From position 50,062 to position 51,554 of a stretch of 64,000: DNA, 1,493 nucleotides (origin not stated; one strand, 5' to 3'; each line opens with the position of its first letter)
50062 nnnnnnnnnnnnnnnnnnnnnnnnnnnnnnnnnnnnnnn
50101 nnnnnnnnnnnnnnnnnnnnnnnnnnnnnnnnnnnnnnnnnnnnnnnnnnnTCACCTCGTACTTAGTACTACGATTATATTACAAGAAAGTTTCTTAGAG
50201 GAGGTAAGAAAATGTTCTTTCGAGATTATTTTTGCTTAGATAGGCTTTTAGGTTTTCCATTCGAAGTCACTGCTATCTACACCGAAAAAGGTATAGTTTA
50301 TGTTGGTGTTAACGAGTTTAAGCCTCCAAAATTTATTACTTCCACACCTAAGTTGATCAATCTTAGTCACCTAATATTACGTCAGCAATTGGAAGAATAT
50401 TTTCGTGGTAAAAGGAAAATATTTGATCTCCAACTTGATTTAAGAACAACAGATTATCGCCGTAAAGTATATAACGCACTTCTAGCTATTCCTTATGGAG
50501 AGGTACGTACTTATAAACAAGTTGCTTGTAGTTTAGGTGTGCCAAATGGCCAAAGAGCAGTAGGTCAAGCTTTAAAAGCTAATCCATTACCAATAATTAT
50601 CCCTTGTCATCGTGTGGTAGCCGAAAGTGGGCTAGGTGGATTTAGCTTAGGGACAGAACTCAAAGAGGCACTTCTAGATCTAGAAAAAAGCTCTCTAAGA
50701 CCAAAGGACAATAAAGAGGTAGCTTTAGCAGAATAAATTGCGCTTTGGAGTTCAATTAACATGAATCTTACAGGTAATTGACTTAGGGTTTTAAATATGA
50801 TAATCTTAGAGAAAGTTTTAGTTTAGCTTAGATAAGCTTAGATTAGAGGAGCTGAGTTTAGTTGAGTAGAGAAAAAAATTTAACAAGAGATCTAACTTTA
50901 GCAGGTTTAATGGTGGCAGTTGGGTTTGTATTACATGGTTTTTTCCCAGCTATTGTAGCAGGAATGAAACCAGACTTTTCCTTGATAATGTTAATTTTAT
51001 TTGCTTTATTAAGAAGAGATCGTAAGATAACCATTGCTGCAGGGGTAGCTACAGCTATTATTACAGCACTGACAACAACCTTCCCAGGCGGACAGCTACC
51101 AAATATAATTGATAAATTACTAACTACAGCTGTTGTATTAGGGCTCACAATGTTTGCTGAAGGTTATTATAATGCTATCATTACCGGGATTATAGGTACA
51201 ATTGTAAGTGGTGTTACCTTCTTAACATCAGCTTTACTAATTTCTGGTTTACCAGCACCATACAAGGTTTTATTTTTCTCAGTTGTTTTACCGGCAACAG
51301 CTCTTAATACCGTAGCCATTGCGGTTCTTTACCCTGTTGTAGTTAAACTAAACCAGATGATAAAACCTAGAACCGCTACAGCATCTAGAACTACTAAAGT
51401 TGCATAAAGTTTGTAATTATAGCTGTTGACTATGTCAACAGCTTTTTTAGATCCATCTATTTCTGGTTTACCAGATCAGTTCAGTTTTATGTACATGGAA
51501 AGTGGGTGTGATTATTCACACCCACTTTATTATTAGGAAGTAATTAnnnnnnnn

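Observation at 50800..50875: Eleven (G/U)AG triplets at 2-nt spacing cover the SD and start codon of a TrpP-like transporter: a TRAP-type translational operator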

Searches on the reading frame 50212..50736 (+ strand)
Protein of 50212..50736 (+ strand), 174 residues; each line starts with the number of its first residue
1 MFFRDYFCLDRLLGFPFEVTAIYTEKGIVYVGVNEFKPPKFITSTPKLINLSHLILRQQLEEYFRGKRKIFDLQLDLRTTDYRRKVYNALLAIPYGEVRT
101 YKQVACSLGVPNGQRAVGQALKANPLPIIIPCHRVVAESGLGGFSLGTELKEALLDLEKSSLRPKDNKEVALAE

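Call 4: search_protein_families(library=pfam, proteins=[window:50212-50736:+], max_evalue=0.01)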
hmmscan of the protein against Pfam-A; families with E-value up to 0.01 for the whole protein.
window:50212-50736:+ (174 aa): 2 families
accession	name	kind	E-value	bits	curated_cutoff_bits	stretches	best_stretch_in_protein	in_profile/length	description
PF01035.26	DNA_binding_1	-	8.6e-29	99.6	27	1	82-159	2-80/81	6-O-methylguanine DNA methyltransferase, DNA binding domain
PF02870.21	Methyltransf_1N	-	0.00069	20.5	21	1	56-77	50-71/71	6-O-methylguanine DNA methyltransferase, ribonuclease-like domain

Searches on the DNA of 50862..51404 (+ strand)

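Call 60: search_rna_families(sources=[L265, L288, L292, L293, L296, L306, L249, L260, L274, L281], threshold=gathering)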
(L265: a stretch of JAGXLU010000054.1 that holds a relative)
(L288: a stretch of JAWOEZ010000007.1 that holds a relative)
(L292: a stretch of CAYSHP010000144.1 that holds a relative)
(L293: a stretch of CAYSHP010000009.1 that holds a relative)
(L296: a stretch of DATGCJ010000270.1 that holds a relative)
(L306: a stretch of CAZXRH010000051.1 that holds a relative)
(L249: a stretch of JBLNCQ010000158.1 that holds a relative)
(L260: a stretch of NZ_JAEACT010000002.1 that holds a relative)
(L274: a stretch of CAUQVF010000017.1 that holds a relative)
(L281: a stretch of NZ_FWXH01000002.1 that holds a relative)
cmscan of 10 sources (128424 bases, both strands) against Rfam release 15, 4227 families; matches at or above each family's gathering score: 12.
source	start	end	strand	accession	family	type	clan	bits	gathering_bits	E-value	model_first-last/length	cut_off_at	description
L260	9619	9860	+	RF00230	T-box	Cis-reg; leader;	-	127.3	93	1.4e-27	1-219/219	no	T-box leader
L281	9626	9876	+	RF00230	T-box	Cis-reg; leader;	-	118.8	93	2.2e-25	1-219/219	no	T-box leader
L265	3024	3283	+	RF00230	T-box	Cis-reg; leader;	-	118.5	93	2.7e-25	1-219/219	no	T-box leader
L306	1413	1670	+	RF00230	T-box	Cis-reg; leader;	-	116.4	93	9.1e-25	1-219/219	no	T-box leader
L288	9580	9847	+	RF00230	T-box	Cis-reg; leader;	-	112.5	93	8.9e-24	1-219/219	no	T-box leader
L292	1507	1768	+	RF00230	T-box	Cis-reg; leader;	-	111.1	93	2.1e-23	1-219/219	no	T-box leader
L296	5106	5362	+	RF00230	T-box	Cis-reg; leader;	-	110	93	4.1e-23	1-219/219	no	T-box leader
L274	9321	9561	+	RF00230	T-box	Cis-reg; leader;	-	105.6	93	5.4e-22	1-219/219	no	T-box leader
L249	4215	4465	+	RF00230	T-box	Cis-reg; leader;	-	99.5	93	2.1e-20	1-219/219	no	T-box leader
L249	2556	2668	+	RF00162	SAM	Cis-reg; riboswitch;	CL00012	88.7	44.4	1.9e-19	1-108/108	no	SAM riboswitch aptamer (S box leader)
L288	4775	4846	+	RF00005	tRNA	Gene; tRNA;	CL00001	69.2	29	1e-12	1-71/71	no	tRNA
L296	847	918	+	RF00005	tRNA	Gene; tRNA;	CL00001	58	29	1.2e-09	1-71/71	no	tRNA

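Call 66: search_rna_families(sources=[L265, L274], threshold=gathering, show_alignments=2)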
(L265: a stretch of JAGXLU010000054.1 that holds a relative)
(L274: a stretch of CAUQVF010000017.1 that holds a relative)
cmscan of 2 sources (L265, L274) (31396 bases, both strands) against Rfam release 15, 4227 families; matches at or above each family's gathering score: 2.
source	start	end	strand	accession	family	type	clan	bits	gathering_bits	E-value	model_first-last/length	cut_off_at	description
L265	3024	3283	+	RF00230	T-box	Cis-reg; leader;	-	118.5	93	6.5e-26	1-219/219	no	T-box leader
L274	9321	9561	+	RF00230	T-box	Cis-reg; leader;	-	105.6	93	1.3e-22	1-219/219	no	T-box leader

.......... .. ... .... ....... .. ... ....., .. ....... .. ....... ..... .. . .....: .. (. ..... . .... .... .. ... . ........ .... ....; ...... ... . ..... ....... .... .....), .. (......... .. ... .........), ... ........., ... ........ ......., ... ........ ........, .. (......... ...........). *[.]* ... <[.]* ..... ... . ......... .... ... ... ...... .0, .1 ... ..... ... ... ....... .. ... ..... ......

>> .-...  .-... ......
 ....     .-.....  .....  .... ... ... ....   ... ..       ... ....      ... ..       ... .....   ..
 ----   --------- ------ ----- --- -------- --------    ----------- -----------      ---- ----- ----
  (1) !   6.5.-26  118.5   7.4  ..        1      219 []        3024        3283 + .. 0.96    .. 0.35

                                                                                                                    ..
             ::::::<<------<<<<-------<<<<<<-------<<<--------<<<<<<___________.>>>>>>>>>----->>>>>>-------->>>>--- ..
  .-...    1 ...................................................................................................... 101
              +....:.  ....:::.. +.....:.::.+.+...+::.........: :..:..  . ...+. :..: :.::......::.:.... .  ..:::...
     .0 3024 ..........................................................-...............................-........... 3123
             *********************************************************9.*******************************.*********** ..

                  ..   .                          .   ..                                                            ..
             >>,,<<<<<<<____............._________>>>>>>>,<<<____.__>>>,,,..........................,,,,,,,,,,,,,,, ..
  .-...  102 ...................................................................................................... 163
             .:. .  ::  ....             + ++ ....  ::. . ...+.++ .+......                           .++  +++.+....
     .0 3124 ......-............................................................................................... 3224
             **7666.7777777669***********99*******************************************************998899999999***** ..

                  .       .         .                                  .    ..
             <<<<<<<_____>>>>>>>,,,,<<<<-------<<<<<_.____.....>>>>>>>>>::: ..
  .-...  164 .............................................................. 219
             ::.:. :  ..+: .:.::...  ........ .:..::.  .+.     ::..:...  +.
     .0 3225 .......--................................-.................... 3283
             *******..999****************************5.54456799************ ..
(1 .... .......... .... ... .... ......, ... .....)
